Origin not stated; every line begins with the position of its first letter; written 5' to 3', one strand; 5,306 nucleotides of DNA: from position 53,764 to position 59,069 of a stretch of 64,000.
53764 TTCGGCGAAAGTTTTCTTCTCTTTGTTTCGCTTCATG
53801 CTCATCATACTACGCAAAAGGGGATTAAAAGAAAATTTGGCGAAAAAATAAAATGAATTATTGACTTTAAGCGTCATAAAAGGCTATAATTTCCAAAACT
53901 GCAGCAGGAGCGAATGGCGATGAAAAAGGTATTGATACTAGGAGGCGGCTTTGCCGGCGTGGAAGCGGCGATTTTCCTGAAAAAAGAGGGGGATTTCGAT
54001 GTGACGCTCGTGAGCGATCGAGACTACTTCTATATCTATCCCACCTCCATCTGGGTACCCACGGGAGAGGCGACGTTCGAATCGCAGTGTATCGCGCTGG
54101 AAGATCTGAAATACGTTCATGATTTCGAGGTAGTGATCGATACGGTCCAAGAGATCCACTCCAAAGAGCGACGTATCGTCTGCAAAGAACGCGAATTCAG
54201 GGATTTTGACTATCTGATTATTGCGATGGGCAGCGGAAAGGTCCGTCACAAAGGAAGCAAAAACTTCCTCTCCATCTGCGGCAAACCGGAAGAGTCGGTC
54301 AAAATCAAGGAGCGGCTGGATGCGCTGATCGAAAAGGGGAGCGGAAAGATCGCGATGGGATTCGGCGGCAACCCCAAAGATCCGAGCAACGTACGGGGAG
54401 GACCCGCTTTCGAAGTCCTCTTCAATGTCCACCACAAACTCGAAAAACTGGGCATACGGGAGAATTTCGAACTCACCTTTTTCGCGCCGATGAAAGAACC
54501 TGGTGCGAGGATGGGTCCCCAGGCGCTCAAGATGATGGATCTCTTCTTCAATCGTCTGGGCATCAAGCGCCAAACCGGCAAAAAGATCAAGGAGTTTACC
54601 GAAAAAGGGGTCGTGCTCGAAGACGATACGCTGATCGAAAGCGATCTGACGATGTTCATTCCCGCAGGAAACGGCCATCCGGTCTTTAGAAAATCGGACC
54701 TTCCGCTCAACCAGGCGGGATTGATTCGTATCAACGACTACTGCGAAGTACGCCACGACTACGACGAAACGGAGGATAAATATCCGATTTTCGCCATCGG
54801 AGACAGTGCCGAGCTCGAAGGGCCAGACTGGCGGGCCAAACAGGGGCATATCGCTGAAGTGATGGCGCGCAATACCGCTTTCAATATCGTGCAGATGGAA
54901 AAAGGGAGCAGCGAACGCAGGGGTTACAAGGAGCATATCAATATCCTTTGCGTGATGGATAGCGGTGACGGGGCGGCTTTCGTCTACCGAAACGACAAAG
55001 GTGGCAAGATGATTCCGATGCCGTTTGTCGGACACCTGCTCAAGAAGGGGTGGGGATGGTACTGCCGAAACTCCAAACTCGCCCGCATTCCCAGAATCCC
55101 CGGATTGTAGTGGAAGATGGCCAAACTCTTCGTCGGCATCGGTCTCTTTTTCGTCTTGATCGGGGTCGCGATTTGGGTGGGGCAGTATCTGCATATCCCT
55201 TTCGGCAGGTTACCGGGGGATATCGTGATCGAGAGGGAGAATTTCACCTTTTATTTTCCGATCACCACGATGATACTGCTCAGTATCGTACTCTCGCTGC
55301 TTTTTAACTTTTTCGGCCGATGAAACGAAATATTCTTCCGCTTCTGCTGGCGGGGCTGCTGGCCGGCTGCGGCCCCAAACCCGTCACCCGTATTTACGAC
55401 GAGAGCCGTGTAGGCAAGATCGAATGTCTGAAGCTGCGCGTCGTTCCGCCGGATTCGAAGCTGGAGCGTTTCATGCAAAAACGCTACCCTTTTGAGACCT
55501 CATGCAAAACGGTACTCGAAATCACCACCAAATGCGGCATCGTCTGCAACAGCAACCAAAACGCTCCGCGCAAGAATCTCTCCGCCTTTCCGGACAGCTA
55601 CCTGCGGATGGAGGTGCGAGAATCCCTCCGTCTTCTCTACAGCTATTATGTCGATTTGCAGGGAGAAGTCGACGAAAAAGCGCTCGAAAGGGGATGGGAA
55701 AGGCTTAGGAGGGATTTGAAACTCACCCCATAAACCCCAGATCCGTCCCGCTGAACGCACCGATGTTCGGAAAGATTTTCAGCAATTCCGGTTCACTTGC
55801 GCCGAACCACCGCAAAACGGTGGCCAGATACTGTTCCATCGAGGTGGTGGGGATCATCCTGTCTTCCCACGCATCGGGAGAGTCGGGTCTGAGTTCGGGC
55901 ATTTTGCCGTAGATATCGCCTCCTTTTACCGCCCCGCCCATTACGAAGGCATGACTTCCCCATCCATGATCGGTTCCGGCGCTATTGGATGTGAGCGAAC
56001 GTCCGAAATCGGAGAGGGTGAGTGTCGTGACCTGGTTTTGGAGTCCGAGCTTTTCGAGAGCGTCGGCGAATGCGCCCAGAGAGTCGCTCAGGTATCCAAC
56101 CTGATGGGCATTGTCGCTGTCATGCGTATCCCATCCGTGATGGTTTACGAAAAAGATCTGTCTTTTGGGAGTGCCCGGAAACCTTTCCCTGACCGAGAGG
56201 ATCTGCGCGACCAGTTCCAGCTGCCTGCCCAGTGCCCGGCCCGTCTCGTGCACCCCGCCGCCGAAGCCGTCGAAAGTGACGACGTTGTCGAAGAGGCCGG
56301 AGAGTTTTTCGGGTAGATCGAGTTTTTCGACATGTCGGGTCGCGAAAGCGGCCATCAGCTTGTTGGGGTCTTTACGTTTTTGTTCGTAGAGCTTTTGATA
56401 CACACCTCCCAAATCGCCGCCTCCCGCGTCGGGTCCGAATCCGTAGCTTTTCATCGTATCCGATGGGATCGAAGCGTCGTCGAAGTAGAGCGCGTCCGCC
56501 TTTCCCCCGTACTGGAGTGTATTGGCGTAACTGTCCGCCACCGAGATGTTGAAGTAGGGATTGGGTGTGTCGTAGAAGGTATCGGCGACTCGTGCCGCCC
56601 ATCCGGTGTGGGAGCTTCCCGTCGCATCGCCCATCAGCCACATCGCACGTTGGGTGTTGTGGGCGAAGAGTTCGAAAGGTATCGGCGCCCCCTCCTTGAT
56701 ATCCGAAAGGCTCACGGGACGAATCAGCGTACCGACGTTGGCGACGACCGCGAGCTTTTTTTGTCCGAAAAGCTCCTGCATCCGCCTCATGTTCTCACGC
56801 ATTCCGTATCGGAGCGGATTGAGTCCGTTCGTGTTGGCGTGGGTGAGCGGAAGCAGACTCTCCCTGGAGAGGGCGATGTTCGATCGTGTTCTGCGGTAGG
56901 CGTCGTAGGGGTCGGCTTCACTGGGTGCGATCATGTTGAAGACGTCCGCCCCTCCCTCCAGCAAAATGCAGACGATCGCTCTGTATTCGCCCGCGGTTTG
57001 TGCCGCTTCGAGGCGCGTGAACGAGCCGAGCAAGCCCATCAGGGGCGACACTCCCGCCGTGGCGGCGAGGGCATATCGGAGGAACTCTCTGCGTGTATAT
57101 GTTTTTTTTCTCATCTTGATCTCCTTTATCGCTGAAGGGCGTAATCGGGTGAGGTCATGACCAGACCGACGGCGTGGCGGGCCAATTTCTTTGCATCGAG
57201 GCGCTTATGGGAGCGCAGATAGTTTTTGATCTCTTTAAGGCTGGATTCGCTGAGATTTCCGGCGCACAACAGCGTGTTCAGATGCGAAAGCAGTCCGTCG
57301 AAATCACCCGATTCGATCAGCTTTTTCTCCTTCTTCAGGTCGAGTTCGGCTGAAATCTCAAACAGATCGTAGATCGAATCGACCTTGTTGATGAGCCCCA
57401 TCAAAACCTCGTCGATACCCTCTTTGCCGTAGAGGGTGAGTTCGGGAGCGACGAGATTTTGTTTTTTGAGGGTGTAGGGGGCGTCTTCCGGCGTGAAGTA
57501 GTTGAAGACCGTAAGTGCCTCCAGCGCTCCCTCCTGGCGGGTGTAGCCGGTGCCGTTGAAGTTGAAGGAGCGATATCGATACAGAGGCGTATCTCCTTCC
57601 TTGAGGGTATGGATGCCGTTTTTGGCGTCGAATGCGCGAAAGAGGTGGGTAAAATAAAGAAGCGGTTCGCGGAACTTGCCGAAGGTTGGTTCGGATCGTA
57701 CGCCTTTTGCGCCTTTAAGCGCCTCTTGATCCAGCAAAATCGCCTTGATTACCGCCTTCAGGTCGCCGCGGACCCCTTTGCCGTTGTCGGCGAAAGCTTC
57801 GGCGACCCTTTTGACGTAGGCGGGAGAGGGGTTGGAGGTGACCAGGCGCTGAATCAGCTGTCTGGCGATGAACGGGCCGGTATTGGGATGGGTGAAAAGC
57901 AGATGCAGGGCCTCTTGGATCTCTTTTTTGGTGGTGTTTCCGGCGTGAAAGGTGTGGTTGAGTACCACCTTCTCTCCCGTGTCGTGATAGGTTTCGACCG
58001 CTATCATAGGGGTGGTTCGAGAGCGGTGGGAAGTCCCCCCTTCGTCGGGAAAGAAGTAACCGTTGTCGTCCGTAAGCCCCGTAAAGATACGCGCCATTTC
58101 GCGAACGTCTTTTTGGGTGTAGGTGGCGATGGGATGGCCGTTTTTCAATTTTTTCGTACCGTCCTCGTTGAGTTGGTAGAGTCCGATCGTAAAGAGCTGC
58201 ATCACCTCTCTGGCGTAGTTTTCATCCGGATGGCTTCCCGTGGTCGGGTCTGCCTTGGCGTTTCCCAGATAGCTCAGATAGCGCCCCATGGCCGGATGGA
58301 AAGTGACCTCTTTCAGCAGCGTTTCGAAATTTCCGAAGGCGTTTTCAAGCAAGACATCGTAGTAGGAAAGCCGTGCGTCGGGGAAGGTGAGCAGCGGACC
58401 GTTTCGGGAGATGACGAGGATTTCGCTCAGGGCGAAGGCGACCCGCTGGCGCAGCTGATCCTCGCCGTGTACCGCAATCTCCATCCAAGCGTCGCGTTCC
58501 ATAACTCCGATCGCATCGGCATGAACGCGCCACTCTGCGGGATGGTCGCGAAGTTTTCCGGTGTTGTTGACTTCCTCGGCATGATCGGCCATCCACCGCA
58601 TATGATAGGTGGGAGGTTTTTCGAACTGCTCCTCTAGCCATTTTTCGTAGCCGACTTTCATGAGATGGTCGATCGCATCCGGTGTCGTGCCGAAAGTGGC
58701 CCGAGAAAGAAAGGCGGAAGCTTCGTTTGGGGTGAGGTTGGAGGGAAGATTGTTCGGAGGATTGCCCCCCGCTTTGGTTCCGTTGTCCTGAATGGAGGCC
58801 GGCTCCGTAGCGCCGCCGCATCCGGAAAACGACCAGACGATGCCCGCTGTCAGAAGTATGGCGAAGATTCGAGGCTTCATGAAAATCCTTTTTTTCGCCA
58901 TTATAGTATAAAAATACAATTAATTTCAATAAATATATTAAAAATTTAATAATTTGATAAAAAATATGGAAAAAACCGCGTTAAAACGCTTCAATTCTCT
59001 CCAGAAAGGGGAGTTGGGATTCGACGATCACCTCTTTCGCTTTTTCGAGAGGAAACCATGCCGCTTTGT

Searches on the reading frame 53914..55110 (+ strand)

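Call 20: search_protein_families(library=pfam, proteins=[window:53914-55110:+], max_evalue=0.0001)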
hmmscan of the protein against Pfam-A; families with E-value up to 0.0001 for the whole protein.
window:53914-55110:+ (398 aa): 2 families
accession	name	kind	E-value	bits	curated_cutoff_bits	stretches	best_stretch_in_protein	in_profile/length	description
PF07992.20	Pyr_redox_2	-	6.5e-17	62.3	26.1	1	4-303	1-278/291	Pyridine nucleotide-disulphide oxidoreductase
PF00070.33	Pyr_redox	-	2.2e-06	28.5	22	0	5-39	1-34/82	Pyridine nucleotide-disulphide oxidoreductase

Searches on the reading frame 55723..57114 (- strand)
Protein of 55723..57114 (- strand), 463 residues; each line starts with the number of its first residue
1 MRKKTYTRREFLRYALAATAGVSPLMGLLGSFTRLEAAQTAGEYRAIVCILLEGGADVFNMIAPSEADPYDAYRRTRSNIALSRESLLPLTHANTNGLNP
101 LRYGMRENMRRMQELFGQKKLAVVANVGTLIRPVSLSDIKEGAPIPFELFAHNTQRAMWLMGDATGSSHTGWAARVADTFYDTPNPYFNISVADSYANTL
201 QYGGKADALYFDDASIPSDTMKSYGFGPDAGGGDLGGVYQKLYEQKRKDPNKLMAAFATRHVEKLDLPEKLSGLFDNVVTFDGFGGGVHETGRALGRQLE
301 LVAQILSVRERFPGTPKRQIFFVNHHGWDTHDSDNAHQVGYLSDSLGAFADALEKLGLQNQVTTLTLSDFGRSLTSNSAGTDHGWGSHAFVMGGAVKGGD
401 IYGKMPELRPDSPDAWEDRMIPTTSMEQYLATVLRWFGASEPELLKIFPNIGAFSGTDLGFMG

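Call 20: search_protein_families(library=pfam, proteins=[window:55723-57114:-], max_evalue=0.0001)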
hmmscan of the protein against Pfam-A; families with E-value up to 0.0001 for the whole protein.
window:55723-57114:- (463 aa): 1 family
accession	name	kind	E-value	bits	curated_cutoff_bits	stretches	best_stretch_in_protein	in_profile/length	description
PF07394.17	DUF1501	-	3.1e-26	92.9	27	1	317-411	243-342/390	Protein of unknown function (DUF1501)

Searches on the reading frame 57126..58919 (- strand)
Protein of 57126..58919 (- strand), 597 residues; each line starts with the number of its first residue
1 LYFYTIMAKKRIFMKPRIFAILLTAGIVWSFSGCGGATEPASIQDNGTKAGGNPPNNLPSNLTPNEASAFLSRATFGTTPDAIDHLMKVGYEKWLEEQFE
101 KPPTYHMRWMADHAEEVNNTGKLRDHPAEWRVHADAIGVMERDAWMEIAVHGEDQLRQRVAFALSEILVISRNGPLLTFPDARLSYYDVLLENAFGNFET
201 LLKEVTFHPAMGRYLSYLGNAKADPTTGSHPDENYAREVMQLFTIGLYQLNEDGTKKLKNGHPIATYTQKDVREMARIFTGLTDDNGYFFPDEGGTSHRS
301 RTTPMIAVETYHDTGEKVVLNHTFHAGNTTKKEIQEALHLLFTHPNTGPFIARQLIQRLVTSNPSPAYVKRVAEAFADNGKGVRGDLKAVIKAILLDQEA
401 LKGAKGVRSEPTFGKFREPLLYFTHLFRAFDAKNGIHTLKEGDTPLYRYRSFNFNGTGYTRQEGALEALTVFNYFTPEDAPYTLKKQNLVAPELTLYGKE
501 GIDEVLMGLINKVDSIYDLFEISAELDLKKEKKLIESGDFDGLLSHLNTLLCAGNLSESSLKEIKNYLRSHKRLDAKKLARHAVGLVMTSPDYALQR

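Call 20: search_protein_families(library=pfam, proteins=[window:57126-58919:-], max_evalue=0.0001)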
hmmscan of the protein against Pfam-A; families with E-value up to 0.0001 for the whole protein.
window:57126-58919:- (597 aa): 1 family
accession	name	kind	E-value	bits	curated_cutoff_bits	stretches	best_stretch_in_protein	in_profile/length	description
PF08811.16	DUF1800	-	1.1e-91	308.6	26.1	1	70-594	2-418/419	Protein of unknown function (DUF1800)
